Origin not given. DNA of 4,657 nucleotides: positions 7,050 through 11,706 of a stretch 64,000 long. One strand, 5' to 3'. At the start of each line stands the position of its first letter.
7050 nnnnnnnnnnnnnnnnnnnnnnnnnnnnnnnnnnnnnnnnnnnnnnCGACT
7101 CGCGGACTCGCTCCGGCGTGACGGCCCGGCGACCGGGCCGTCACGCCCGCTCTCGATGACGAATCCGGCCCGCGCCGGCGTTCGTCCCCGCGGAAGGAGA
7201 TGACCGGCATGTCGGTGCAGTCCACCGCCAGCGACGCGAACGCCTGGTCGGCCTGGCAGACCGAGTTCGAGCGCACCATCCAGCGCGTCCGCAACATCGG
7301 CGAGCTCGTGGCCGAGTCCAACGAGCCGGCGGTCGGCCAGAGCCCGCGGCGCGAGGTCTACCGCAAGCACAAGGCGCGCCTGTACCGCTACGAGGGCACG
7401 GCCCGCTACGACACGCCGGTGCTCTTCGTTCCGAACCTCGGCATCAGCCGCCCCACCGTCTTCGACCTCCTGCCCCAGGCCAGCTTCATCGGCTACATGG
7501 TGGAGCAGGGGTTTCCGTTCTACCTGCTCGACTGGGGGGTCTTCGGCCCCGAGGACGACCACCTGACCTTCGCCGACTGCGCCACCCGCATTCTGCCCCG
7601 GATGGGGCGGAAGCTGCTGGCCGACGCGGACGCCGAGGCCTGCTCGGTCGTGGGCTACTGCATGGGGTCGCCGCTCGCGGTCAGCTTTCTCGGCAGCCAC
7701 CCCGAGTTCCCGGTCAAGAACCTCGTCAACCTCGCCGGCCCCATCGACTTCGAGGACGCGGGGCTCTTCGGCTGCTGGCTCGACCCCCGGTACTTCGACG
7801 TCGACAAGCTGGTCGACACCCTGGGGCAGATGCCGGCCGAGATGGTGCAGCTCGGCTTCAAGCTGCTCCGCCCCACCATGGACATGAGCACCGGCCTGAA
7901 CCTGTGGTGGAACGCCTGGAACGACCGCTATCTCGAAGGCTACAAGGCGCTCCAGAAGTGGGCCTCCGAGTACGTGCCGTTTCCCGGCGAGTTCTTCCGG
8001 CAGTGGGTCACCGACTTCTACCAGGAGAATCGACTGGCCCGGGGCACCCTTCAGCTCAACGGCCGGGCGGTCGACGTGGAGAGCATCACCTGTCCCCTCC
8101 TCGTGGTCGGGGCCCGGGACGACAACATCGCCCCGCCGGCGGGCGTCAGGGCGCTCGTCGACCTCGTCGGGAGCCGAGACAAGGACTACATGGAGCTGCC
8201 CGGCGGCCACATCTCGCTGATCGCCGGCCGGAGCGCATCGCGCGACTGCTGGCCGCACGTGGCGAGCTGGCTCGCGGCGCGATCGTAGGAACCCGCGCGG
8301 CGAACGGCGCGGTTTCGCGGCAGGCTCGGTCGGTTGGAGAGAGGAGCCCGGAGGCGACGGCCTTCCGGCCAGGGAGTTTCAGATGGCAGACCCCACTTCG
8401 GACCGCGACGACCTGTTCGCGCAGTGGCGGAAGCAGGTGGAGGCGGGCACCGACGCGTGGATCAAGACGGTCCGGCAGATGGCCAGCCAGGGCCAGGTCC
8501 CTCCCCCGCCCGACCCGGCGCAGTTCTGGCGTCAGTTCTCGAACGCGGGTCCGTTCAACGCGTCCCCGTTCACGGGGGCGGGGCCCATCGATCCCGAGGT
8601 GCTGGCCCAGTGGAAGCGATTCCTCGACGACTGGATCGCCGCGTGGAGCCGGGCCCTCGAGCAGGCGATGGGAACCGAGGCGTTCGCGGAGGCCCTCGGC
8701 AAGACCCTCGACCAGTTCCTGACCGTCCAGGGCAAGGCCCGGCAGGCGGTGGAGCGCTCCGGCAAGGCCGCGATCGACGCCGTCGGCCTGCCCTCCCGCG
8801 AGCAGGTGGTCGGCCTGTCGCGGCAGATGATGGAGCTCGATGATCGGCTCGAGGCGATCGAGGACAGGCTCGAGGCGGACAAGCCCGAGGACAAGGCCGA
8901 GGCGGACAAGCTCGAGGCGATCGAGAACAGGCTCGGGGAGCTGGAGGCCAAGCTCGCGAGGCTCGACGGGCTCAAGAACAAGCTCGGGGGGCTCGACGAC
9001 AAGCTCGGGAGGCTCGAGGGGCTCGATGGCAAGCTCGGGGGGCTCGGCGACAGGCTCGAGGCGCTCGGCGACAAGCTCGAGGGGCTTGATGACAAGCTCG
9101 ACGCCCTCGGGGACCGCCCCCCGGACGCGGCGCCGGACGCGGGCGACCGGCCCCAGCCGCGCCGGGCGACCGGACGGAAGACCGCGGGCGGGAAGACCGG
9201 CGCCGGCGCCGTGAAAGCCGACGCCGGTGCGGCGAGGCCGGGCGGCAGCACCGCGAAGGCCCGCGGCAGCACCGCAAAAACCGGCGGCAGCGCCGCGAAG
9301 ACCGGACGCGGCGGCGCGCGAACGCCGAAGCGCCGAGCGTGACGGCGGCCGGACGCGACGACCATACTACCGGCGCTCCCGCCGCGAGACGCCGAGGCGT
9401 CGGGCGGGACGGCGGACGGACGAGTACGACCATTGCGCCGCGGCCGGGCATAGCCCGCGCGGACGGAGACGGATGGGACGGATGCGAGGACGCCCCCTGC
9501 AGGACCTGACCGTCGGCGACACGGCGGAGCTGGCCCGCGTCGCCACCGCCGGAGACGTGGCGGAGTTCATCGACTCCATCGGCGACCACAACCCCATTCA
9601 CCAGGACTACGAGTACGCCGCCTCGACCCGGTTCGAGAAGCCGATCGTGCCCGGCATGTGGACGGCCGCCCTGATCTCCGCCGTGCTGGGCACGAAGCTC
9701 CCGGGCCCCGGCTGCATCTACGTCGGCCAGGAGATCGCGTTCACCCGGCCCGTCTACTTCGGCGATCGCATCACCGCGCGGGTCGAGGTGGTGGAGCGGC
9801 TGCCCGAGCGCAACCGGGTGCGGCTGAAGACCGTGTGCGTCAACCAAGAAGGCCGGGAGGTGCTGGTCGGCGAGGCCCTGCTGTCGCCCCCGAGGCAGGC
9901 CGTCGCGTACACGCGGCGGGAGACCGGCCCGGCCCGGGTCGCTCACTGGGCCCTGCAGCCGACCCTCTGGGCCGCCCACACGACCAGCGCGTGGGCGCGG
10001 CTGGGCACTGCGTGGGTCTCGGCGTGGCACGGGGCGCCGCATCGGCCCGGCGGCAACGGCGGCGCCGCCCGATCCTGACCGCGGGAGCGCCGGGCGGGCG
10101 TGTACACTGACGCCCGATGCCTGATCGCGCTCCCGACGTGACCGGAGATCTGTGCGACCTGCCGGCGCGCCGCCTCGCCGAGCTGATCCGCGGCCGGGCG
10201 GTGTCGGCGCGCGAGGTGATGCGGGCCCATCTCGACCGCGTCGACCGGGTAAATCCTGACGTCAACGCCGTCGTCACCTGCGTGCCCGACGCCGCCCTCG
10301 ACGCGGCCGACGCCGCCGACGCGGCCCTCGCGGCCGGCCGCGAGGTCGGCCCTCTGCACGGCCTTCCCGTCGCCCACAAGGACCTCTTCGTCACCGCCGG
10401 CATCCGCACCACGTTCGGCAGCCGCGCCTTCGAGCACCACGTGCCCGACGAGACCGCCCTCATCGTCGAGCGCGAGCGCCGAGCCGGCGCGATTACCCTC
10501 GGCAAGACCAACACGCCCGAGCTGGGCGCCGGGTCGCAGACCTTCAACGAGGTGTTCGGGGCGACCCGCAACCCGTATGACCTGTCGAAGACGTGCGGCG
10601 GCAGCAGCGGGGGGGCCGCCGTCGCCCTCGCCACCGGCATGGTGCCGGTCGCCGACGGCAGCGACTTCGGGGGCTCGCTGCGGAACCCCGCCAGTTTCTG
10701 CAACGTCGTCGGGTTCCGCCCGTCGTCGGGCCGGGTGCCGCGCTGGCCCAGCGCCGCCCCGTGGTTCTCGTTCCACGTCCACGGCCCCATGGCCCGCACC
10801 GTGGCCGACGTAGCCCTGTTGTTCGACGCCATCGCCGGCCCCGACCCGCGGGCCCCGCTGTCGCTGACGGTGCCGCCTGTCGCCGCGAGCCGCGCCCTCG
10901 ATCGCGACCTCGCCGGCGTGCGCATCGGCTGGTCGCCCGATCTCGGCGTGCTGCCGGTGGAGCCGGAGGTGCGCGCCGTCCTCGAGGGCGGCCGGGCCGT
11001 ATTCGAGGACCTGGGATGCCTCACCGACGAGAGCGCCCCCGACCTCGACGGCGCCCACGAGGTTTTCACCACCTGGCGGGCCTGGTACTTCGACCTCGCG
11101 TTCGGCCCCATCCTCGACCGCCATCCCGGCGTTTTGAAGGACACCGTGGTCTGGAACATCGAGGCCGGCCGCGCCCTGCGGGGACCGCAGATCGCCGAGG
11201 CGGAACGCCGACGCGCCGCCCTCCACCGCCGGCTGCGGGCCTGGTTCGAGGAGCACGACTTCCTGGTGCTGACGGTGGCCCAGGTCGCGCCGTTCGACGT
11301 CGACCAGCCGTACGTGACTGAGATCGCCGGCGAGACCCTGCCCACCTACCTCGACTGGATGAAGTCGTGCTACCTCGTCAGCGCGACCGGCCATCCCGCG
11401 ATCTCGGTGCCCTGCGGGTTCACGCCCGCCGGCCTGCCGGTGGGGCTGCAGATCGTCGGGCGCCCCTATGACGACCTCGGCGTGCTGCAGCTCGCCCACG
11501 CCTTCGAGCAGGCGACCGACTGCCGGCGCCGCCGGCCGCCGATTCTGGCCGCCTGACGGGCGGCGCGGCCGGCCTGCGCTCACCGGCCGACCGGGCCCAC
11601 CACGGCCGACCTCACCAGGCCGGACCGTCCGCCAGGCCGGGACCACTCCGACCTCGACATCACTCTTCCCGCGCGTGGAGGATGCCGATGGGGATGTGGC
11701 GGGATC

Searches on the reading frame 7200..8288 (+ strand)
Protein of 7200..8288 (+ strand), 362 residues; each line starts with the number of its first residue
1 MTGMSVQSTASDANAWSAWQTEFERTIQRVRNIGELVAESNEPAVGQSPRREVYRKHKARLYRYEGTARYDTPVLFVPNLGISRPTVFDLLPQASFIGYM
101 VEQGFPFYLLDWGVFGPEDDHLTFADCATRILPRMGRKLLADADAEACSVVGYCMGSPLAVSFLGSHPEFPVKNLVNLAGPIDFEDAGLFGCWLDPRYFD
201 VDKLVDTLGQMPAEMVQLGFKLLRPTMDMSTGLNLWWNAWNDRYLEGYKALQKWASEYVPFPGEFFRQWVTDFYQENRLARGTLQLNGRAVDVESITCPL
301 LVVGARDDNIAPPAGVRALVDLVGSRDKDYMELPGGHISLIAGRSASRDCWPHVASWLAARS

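Call 3: search_protein_families(library=pfam, proteins=[window:7200-8288:+], max_evalue=0.01)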
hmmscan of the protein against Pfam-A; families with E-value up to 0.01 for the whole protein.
window:7200-8288:+ (362 aa): 5 families
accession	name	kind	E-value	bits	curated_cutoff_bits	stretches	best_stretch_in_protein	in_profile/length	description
PF00561.26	Abhydrolase_1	-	5.8e-11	43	25.8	1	102-341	25-242/245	alpha/beta hydrolase fold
PF06850.17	PHB_depo_C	-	9.4e-07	28.9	27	1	261-359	97-200/203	PHB de-polymerase C-terminus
PF12697.13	Abhydrolase_6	-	1.7e-05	26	26.3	1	101-337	24-204/217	Alpha/beta hydrolase family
PF12146.15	Hydrolase_4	-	1.7e-05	24.7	27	1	292-336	186-230/239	Serine aminopeptidase, S33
PF11339.14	DUF3141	-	2.8e-05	23.4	29.7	1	246-314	246-315/582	Protein of unknown function (DUF3141)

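Call 4: search_protein_families(library=ncbifam, proteins=[window:7200-8288:+], max_evalue=0.01)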
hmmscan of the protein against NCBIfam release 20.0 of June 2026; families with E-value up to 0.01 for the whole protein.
window:7200-8288:+ (362 aa): 7 families
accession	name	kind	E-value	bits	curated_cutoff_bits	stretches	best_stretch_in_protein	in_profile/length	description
TIGR01836.1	PHA_synth_III_C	subfamily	2e-78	263.8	365.3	1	22-361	11-350/350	class III poly(R)-hydroxyalkanoic acid synthase subunit PhaC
TIGR01838.1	PHA_synth_I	subfamily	4.6e-30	104.6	622.65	1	45-341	160-458/532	class I poly(R)-hydroxyalkanoic acid synthase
NF005898.0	PRK07868.1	equivalog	3.6e-14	51.5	925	1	66-359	62-359/994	acyl-CoA synthetase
TIGR01839.1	PHA_synth_II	subfamily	6.3e-08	31.1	855.4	1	234-341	374-484/560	class II poly(R)-hydroxyalkanoic acid synthase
TIGR01849.1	PHB_depoly_PhaZ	subfamily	2.6e-06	26.5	300.75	1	261-358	301-403/406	polyhydroxyalkanoate depolymerase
TIGR02427.1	protocat_pcaD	equivalog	0.00095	18.6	255.85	1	293-341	189-236/251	3-oxoadipate enol-lactonase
NF047920.1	lactonase_UilS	equivalog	0.0074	16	400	0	292-333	215-256/285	UilS family quorum-quenching N-acyl-homoserine lactonase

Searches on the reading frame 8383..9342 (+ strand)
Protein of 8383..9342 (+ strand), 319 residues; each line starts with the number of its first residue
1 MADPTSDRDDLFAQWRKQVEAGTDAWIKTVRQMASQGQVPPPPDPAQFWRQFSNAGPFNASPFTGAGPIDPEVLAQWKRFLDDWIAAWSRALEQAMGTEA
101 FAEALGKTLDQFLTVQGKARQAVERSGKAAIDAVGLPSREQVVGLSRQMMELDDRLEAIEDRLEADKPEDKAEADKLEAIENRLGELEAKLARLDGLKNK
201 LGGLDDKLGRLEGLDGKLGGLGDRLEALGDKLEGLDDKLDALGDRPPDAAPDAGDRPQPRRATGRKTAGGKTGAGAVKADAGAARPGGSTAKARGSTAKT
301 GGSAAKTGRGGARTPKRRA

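Call 3: search_protein_families(library=pfam, proteins=[window:8383-9342:+], max_evalue=0.01)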
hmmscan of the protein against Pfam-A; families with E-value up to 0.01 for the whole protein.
window:8383-9342:+ (319 aa): 5 families
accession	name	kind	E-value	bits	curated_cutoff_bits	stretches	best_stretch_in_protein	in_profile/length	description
PF23991.1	DUF7310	-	8.8e-05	23.4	40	0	144-197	7-59/83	Coiled-coil region of unknown function (DUF7310)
PF05531.17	NPV_P10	-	0.00024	22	29.8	0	175-212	18-55/75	Nucleopolyhedrovirus P10 protein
PF08614.16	ATG16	-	0.00039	21.1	33.7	1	83-195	19-143/200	Autophagy protein 16 (ATG16)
PF09712.15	PHA_synth_III_E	-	0.0012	18.7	25.7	1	75-153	230-304/311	Poly(R)-hydroxyalkanoic acid synthase subunit (PHA_synth_III_E)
PF10975.14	DUF2802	-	0.0059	17.2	33.5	0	220-249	1-30/68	Protein of unknown function (DUF2802)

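Call 4: search_protein_families(library=ncbifam, proteins=[window:8383-9342:+], max_evalue=0.01)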
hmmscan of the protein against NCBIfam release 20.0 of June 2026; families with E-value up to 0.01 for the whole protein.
window:8383-9342:+ (319 aa): 9 families
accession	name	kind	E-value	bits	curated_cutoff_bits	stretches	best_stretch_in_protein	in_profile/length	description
TIGR02132.1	phaR_Bmeg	equivalog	5.5e-08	33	148.4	1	74-191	10-123/189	polyhydroxyalkanoic acid synthase subunit PhaR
NF045487.1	ASRP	equivalog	1.3e-05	24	300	1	146-240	354-446/593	archaea-specific SMC-related protein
NF047515.1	SpiroCoCo_C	equivalog_domain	0.00021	20.6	125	1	142-217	175-254/313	SpiroCoCo family coiled-coil protein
NF003034.1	PRK03918.1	equivalog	0.0019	16.2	700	1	148-239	194-282/878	DNA double-strand break repair ATPase Rad50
TIGR01837.1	PHA_granule_1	subfamily_domain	0.0023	18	94.7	1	99-159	55-115/118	poly(hydroxyalkanoate) granule-associated protein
NF002572.0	PRK02224.1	equivalog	0.0024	16.2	1087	1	128-229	615-711/888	DNA double-strand break repair ATPase Rad50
NF041035.1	Rad50_Halo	equivalog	0.0046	15.4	1000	1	129-229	616-711/883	DNA double-strand break repair ATPase Rad50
TIGR01834.1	PHA_synth_III_E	subfamily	0.0048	16.5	154.95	1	74-164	231-317/324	class III poly(R)-hydroxyalkanoic acid synthase subunit PhaE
NF041034.1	Rad50_Sulf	equivalog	0.0096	13.8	1000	0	146-235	551-661/872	DNA double-strand break repair ATPase Rad50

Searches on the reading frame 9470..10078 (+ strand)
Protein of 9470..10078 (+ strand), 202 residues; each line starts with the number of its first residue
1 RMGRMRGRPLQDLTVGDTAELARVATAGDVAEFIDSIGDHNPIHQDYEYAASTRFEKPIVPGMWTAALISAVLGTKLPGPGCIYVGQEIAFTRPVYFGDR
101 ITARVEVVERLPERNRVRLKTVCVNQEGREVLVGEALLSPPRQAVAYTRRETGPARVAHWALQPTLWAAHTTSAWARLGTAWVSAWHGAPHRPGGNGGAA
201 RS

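Call 3: search_protein_families(library=pfam, proteins=[window:9470-10078:+], max_evalue=0.01)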
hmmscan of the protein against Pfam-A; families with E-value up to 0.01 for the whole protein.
window:9470-10078:+ (202 aa): 3 families
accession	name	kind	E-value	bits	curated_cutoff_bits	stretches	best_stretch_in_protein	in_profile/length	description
PF01575.25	MaoC_dehydratas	-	6.4e-18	65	27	1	23-111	16-105/123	MaoC like domain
PF13452.11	FAS1_DH_region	-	4.2e-10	40.3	22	1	22-131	11-129/132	FAS1-like, dehydratase domain region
PF19315.5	MC_hydratase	-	0.0071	15.9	26.5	1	7-147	21-165/353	Mesaconyl-CoA hydratase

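Call 4: search_protein_families(library=ncbifam, proteins=[window:9470-10078:+], max_evalue=0.01)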
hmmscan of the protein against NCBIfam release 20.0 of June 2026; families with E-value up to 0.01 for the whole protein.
window:9470-10078:+ (202 aa): 6 families
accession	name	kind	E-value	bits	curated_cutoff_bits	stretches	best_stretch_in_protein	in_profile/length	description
NF006045.0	PRK08190.1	subfamily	2e-43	148.9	282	1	5-158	6-159/467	bifunctional enoyl-CoA hydratase/phosphate acetyltransferase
NF040620.1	fused_HadA_HadB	exception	5.1e-11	42.6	350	1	9-83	195-270/329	fused (3R)-hydroxyacyl-ACP dehydratase subunits HadA/HadB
NF010246.0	PRK13693.1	equivalog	4.6e-06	26.6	203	1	8-106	4-103/142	(3R)-hydroxyacyl-ACP dehydratase subunit HadB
TIGR02278.1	PaaN-DH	equivalog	7.6e-06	24.4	562.8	1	9-131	524-653/664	phenylacetic acid degradation bifunctional protein PaaZ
NF038241.1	RipB_Ich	equivalog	1.1e-05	25.4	340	1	10-135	24-157/175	(R)-specific enoyl-CoA hydratase RipB/Ich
NF040624.1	HadA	equivalog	0.00056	20.2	180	1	30-133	18-130/144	(3R)-hydroxyacyl-ACP dehydratase subunit HadA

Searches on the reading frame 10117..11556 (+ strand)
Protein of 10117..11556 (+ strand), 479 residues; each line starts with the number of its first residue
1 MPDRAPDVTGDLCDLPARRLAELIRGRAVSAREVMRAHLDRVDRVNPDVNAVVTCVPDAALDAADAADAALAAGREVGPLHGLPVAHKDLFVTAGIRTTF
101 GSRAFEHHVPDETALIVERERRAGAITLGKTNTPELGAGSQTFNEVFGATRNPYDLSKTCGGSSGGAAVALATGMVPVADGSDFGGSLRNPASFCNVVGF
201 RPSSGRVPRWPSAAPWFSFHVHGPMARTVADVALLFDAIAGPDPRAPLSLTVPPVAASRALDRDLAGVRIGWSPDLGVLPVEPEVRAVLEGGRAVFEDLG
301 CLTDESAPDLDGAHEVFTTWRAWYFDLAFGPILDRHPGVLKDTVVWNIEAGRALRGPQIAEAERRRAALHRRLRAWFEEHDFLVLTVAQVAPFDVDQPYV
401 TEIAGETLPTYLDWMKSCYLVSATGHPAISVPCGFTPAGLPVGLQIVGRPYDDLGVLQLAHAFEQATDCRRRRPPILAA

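Call 3: search_protein_families(library=pfam, proteins=[window:10117-11556:+], max_evalue=0.01)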
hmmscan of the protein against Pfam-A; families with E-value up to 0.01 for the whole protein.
window:10117-11556:+ (479 aa): 1 family
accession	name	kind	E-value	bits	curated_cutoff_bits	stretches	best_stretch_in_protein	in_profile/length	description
PF01425.27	Amidase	-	4e-103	346.3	27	1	33-456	1-444/445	Amidase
